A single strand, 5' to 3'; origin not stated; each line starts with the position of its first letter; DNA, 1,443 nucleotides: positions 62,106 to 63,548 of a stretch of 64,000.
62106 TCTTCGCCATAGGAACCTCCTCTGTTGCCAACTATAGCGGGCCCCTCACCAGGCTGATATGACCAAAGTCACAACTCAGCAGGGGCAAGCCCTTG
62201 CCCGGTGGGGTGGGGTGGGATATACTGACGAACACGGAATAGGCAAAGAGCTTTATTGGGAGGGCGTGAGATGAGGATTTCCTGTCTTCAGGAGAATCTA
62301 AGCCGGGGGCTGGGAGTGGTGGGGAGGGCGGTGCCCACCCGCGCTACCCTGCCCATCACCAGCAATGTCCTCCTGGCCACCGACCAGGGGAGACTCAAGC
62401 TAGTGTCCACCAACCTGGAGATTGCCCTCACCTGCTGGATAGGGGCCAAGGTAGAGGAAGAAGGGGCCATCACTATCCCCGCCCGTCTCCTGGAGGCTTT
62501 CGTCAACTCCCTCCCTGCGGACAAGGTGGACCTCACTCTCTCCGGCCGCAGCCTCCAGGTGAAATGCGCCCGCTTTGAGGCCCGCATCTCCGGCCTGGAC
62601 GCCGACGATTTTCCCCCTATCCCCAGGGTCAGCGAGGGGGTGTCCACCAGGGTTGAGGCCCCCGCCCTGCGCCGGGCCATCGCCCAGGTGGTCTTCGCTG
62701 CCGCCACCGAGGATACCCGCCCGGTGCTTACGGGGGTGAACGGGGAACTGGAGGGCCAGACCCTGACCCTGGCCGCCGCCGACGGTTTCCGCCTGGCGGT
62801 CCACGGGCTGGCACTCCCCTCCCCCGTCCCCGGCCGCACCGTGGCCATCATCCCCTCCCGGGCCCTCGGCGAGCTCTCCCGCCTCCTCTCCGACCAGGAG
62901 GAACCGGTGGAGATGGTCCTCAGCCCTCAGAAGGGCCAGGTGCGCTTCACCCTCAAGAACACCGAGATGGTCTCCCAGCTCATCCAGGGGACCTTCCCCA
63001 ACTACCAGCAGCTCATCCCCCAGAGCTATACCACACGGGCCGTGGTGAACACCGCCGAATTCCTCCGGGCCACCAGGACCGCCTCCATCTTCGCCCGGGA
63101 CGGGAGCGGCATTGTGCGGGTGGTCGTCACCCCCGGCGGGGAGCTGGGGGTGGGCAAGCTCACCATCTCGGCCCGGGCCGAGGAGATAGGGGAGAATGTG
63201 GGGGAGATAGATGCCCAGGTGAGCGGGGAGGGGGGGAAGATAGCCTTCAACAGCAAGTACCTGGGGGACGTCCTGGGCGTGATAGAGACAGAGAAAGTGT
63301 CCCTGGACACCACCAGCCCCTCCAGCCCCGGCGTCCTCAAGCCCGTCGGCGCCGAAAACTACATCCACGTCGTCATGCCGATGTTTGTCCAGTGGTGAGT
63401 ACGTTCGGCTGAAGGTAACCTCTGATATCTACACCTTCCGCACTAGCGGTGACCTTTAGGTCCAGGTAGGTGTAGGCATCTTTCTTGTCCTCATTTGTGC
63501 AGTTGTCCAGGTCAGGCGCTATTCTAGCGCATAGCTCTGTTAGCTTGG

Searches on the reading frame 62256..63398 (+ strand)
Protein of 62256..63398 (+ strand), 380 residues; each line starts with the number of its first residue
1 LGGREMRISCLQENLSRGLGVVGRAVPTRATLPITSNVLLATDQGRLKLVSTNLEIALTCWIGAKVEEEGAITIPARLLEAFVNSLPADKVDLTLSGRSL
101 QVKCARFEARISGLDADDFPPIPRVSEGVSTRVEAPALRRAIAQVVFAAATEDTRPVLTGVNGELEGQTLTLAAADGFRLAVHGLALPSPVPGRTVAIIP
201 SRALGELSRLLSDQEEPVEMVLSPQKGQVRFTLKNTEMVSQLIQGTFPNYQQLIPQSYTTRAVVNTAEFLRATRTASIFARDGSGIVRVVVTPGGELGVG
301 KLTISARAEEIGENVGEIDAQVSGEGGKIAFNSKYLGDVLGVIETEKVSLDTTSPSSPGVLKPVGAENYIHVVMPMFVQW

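Call 27: search_protein_families(library=pfam, proteins=[window:62256-63398:+], max_evalue=0.00001)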
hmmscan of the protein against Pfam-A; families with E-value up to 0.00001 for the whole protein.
window:62256-63398:+ (380 aa): 3 families
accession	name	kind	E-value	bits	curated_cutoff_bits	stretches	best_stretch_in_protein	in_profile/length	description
PF02767.21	DNA_pol3_beta_2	-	4.6e-32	111.2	27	1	134-249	3-116/116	DNA polymerase III beta subunit, central domain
PF00712.24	DNA_pol3_beta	-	8.6e-26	90.9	24.4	1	6-122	1-119/120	DNA polymerase III beta subunit, N-terminal domain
PF02768.20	DNA_pol3_beta_3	-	5e-24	84.9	27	1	252-376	2-120/121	DNA polymerase III beta subunit, C-terminal domain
